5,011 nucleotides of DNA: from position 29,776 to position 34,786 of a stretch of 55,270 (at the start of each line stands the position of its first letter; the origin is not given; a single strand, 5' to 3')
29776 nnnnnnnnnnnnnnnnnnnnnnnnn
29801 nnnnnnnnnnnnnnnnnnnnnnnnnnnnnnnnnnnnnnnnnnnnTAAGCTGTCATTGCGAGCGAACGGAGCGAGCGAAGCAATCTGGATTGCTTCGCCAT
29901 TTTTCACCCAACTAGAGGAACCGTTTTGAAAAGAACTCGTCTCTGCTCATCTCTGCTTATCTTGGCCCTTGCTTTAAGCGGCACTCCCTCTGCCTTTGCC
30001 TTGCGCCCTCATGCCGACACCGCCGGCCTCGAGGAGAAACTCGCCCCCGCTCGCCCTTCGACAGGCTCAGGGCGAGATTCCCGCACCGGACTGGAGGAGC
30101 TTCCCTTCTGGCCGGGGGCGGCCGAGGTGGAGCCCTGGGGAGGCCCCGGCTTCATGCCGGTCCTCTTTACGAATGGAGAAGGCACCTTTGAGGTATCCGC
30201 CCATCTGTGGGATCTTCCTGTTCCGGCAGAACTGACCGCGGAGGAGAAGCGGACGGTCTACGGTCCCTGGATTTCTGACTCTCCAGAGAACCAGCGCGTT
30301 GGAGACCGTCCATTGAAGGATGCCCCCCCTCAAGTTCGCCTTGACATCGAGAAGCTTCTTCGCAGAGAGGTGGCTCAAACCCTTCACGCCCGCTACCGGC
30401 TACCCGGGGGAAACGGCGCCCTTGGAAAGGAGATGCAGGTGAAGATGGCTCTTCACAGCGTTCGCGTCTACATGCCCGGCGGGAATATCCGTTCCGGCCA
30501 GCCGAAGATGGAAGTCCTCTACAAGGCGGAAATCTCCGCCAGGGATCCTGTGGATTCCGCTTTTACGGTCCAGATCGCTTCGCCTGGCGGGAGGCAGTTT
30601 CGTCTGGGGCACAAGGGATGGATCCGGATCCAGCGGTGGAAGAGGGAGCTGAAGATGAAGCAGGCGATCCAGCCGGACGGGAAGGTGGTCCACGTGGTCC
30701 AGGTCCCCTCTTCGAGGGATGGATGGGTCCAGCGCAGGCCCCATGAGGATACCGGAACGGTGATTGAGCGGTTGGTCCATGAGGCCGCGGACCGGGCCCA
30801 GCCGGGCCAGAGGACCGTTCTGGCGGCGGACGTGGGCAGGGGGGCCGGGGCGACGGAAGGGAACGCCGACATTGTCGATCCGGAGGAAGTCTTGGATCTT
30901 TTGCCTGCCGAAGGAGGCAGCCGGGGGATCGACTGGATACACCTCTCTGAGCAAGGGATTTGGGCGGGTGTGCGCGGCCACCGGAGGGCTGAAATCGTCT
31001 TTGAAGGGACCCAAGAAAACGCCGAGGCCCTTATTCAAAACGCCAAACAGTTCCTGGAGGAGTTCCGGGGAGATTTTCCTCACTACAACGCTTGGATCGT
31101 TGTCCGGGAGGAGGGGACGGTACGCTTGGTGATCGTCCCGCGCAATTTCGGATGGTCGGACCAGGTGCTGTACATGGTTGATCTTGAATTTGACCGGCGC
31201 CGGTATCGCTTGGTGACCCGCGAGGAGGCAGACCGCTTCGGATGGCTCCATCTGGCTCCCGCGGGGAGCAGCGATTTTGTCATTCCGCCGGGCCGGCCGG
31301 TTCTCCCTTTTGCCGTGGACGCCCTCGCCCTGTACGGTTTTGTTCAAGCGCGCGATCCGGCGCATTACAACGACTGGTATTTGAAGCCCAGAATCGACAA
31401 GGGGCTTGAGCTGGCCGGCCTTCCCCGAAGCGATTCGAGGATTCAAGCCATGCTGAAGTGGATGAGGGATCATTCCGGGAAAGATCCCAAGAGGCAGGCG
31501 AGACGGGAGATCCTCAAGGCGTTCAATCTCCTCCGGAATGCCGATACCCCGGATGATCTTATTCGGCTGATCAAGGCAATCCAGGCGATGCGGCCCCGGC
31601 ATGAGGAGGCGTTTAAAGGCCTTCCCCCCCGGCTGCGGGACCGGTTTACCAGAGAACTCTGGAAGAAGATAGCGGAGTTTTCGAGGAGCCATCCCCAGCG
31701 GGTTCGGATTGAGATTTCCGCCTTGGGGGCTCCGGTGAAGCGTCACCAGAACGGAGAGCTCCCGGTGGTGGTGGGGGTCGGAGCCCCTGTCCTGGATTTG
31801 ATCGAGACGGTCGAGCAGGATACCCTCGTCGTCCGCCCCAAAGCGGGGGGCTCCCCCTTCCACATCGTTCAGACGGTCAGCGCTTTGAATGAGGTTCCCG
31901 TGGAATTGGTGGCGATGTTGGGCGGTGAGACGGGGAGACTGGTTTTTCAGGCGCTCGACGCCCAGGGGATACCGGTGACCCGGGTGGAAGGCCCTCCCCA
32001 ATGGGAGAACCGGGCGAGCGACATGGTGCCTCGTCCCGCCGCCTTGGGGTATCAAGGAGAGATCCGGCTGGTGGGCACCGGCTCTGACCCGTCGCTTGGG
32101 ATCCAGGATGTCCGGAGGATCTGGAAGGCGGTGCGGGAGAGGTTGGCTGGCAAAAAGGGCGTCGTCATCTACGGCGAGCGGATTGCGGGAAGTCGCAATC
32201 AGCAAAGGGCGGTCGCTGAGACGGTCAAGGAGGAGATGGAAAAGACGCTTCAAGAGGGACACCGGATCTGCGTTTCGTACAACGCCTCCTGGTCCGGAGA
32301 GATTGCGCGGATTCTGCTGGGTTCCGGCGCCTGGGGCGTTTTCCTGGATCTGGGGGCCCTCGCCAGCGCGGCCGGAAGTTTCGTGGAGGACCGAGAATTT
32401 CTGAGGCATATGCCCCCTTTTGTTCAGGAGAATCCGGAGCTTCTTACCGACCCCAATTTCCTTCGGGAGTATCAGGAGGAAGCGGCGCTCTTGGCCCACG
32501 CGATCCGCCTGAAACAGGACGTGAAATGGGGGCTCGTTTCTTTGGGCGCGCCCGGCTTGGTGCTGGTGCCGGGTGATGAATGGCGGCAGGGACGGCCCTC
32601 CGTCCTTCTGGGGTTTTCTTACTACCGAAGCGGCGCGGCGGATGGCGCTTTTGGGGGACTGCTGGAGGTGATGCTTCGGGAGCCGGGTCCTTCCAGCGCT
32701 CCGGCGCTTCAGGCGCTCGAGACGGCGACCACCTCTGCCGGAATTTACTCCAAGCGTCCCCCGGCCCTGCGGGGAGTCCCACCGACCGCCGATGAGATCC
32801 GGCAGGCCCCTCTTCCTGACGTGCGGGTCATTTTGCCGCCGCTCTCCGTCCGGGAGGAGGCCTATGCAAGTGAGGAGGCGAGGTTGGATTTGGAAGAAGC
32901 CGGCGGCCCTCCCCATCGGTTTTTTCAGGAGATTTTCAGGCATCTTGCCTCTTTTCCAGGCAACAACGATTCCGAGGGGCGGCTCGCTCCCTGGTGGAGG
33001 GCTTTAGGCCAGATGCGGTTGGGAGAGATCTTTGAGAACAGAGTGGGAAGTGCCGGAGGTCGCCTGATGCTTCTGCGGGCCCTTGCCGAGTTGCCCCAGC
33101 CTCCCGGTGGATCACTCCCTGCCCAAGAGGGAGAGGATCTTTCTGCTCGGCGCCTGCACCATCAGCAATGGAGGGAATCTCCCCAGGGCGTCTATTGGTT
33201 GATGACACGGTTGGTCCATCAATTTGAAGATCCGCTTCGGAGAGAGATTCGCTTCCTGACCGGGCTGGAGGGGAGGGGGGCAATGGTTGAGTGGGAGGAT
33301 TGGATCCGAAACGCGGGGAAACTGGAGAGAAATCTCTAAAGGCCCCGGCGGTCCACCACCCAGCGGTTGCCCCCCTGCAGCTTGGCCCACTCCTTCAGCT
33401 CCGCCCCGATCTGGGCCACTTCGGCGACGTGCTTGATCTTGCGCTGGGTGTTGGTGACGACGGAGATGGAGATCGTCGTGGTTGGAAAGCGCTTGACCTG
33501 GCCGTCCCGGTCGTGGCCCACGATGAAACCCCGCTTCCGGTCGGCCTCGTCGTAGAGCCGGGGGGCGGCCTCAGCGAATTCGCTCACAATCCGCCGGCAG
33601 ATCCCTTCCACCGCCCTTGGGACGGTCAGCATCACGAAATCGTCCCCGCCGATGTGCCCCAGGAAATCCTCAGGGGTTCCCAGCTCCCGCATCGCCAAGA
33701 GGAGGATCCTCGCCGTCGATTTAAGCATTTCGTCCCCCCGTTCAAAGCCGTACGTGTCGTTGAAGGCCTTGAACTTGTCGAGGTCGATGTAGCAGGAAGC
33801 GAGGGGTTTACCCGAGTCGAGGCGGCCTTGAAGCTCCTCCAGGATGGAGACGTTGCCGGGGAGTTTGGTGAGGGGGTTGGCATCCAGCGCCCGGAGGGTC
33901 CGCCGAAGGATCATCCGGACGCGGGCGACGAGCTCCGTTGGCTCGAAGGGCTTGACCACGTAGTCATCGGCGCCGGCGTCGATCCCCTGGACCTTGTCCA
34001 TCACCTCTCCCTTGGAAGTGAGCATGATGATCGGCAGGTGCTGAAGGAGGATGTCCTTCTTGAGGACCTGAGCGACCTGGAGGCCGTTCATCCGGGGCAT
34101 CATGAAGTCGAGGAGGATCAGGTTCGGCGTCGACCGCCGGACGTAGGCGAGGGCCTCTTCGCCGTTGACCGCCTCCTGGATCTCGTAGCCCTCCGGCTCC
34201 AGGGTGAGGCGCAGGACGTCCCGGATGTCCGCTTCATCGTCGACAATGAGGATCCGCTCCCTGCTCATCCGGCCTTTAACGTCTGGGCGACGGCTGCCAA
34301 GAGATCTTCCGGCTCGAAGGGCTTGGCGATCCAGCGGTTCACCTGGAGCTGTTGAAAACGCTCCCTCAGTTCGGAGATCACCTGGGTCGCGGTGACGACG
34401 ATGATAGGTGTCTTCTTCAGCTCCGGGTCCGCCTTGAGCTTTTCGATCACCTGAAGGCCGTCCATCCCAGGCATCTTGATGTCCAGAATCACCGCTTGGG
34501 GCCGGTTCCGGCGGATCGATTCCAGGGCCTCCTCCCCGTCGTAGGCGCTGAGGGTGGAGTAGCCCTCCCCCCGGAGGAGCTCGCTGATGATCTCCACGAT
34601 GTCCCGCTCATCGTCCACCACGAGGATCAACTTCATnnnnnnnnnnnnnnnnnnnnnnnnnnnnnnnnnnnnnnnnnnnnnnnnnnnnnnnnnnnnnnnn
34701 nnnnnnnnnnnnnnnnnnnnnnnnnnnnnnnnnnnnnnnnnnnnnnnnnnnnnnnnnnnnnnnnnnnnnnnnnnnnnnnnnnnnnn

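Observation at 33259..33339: Identical-length C-terminal tails: GLE(E/G) followed by exactly 21 residues ending E-R-x-L in both complete GLEE proteins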

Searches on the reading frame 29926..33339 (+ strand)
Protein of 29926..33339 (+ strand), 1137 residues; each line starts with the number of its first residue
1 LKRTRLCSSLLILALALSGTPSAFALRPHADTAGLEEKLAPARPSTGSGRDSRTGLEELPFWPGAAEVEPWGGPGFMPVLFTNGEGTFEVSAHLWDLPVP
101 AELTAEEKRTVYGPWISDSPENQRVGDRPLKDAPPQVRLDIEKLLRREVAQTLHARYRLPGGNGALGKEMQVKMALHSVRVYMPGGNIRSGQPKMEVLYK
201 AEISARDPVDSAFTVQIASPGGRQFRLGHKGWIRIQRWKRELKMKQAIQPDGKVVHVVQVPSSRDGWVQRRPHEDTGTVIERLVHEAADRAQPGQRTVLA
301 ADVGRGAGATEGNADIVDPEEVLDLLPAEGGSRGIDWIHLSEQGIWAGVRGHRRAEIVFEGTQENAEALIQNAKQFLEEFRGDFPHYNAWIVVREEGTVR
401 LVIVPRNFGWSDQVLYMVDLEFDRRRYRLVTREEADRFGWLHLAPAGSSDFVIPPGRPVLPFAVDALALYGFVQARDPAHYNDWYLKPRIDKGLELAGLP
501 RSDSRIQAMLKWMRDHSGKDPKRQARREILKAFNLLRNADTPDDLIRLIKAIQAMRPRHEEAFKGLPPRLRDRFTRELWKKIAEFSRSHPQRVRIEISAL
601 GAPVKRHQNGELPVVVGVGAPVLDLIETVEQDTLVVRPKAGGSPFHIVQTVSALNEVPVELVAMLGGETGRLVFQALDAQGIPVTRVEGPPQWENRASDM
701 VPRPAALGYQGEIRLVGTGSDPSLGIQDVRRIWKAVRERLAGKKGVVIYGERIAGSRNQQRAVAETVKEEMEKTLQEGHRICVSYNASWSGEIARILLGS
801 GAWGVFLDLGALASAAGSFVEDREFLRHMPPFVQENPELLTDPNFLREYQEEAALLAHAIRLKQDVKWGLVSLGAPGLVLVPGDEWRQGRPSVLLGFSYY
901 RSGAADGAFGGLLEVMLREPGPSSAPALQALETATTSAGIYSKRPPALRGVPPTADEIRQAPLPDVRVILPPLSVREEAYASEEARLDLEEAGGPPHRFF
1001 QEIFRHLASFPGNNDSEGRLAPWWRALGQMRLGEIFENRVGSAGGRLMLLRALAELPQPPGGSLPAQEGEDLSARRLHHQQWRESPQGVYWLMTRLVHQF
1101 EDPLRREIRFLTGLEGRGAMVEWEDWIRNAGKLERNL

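Call 9: search_protein_families(library=pfam, proteins=[window:29926-33339:+], max_evalue=0.1)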
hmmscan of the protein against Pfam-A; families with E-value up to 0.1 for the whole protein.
window:29926-33339:+ (1137 aa): 0 families

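Call 10: search_protein_families(library=ncbifam, proteins=[window:29926-33339:+], max_evalue=0.1)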
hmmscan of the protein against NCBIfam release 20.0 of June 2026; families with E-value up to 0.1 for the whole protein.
window:29926-33339:+ (1137 aa): 1 family
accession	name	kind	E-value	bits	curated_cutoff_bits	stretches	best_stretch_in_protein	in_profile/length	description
TIGR03168.1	1-PFK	subfamily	0.041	12.8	216.4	0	639-689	33-82/305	hexose kinase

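Call 11: find_homologous_proteins(query=window:29926-33339:+)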
Query window:29926-33339:+ (1137 aa): 1 proteins with E <= 0.001 among 8000 candidates.
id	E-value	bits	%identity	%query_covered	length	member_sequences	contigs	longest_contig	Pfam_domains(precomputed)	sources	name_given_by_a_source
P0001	0.0e+0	2596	100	100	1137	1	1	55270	-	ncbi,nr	ncbi:MAG: hypothetical protein HYZ90_02185 [Candidatus Omnitrophica bacterium]|nr:hypothetical prote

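Call 36: find_encoding_contigs(protein=P0001, flank=1000, max_places=3)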
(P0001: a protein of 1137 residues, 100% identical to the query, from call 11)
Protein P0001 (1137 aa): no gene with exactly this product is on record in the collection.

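Call 67: search_protein_representatives(protein=window:29926-33336:+)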
Query: 1137 residues. Proteins with E-value up to 0.001 (for the whole library): 20; up to 1e-10: 18; up to 1e-30: 8. The best 20 are listed.
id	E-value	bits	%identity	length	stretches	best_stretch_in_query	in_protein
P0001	0.0e+00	2596.1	100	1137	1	1-1137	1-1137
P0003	1.7e-178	612.3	42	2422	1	43-993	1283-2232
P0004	1.3e-76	274.9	36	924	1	283-1077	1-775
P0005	1.3e-75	271.6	35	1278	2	274-1029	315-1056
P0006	4.0e-67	243.5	35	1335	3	221-689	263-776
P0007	4.3e-49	183.8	30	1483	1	55-971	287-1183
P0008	5.8e-49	183.4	32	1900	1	131-1059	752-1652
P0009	5.8e-43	163.5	31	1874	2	133-1027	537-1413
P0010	1.4e-27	112.5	34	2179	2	449-793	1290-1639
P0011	1.1e-25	106.2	31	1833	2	270-937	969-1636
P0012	1.0e-21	93.1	32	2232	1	443-922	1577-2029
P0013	3.5e-21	91.3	32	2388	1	279-932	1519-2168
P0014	7.0e-21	90.3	30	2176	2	449-1015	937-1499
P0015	9.5e-17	76.7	29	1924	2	447-1017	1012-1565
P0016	8.7e-16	73.5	31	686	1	471-914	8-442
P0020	5.4e-05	37.7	27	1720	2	300-701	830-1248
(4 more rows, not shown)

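Call 78: search_protein_families(library=pfam, alignment_id=A7, max_evalue=0.001)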
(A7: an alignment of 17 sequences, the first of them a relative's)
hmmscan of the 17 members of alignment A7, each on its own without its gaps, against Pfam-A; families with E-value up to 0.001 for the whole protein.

A. member 1, P0003 (2422 aa): 2 families
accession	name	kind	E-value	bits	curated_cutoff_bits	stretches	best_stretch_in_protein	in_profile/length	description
PF00464.25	SHMT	-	3.6e-16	59.2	27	1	707-1073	48-397/399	Serine hydroxymethyltransferase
PF05175.20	MTS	-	0.00086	19.4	23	0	191-277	31-113/170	Methyltransferase small domain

B. families by the number of members that match (of 17 scanned): 13 families
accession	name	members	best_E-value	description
PF00294.29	PfkB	12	1.9e-26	pfkB family carbohydrate kinase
PF00291.31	PALP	2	4.1e-27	Pyridoxal-phosphate dependent enzyme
PF00128.31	Alpha-amylase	2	1e-09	Alpha amylase, catalytic domain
PF00208.27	ELFV_dehydrog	1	1.1e-40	Glutamate/Leucine/Phenylalanine/Valine dehydrogenase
PF00464.25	SHMT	1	3.6e-16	Serine hydroxymethyltransferase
PF13673.13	Acetyltransf_10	1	1.9e-10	Acetyltransferase (GNAT) domain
PF00583.31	Acetyltransf_1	1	1.7e-09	Acetyltransferase (GNAT) family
PF12697.13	Abhydrolase_6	1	1.9e-09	Alpha/beta hydrolase family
PF13508.13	Acetyltransf_7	1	7.7e-08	Acetyltransferase (GNAT) domain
PF02812.23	ELFV_dehydrog_N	1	3.1e-06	Glu/Leu/Phe/Val dehydrogenase, dimerisation domain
PF00561.26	Abhydrolase_1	1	1.2e-05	alpha/beta hydrolase fold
PF05175.20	MTS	1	0.00086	Methyltransferase small domain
PF02826.25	2-Hacid_dh_C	1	0.00092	D-isomer specific 2-hydroxyacid dehydrogenase, NAD binding domain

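Call 94: list_cluster_members(proteins=[P0003, P0005, P0007, P0008, P0009, P0010, P0012, P0014, P0015, P0020])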
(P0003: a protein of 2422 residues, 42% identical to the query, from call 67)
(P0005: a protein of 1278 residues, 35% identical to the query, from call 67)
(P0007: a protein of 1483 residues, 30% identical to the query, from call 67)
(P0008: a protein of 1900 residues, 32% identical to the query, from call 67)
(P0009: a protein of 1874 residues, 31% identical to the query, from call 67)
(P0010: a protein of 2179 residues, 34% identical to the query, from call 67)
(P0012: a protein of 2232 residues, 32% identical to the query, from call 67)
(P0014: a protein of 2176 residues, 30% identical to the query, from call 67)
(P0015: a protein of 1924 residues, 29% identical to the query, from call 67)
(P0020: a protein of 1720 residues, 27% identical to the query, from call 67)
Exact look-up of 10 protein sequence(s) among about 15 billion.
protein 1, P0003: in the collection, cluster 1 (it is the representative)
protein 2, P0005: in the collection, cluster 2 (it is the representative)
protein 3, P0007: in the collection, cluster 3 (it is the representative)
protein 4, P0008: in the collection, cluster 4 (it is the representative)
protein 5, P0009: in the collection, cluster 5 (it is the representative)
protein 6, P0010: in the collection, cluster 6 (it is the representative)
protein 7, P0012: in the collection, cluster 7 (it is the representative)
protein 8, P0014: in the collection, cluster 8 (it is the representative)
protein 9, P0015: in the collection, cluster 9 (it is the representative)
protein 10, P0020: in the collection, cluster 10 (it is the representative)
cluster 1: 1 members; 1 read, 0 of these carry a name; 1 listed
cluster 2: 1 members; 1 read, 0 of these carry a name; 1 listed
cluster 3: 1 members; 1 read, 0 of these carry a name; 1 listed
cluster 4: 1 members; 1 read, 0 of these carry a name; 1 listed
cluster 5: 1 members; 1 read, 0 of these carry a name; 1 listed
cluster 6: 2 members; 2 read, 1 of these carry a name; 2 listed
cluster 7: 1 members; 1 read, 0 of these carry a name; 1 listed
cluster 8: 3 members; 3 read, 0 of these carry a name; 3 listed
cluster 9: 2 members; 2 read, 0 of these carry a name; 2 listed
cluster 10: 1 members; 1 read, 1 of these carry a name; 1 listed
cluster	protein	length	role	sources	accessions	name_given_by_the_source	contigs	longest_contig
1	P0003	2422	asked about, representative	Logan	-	-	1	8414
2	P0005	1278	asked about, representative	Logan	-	-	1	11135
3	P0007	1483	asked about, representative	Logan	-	-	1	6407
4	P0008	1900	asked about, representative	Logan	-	-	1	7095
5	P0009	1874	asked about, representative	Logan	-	-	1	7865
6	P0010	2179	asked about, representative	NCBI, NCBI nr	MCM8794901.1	MAG: PfkB family carbohydrate kinase [Candidatus Omnitrophica bacterium] | PfkB family carbohydrate kinase [Candidatus Omnitrophota bacterium]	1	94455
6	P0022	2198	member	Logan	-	-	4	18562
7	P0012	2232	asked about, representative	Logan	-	-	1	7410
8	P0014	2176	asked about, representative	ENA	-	-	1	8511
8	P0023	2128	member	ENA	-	-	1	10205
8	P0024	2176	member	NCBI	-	-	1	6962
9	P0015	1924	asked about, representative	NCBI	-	-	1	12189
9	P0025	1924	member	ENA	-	-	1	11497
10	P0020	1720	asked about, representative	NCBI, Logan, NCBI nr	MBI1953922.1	MAG: hypothetical protein HYS41_07350 [Candidatus Omnitrophica bacterium] | hypothetical protein [Candidatus Omnitrophota bacterium]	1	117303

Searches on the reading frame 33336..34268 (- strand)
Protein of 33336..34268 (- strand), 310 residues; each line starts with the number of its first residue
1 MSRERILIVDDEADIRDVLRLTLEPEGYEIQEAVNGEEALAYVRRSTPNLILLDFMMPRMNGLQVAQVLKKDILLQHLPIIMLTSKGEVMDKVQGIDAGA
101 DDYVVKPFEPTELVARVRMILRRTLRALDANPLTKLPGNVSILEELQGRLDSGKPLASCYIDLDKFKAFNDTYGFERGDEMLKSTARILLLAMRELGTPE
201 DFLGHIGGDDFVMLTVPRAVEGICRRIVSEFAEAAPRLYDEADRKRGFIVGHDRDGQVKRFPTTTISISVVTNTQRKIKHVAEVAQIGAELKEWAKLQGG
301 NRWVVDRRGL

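Call 28: search_protein_families(library=pfam, proteins=[window:33336-34268:-], max_evalue=0.001)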
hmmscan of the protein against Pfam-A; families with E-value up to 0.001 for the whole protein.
window:33336-34268:- (310 aa): 2 families
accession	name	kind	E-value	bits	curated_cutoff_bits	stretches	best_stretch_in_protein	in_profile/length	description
PF00072.30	Response_reg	-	4.9e-32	110.8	30.2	1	6-118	1-111/111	Response regulator receiver domain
PF00990.26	GGDEF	-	1.3e-14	54.8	23.8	1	132-231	5-110/161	Diguanylate cyclase, GGDEF domain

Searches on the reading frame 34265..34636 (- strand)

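Call 28: search_protein_families(library=pfam, proteins=[window:34265-34636:-], max_evalue=0.001)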
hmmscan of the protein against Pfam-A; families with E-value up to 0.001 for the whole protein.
window:34265-34636:- (123 aa): 2 families
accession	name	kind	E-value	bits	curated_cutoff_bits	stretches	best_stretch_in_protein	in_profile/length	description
PF00072.30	Response_reg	-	5.2e-29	101.1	30.2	1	4-116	1-110/111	Response regulator receiver domain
PF20274.4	cREC_REC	-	0.00072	20.6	27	1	4-86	2-77/88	Cyclic-phosphate processing Receiver domain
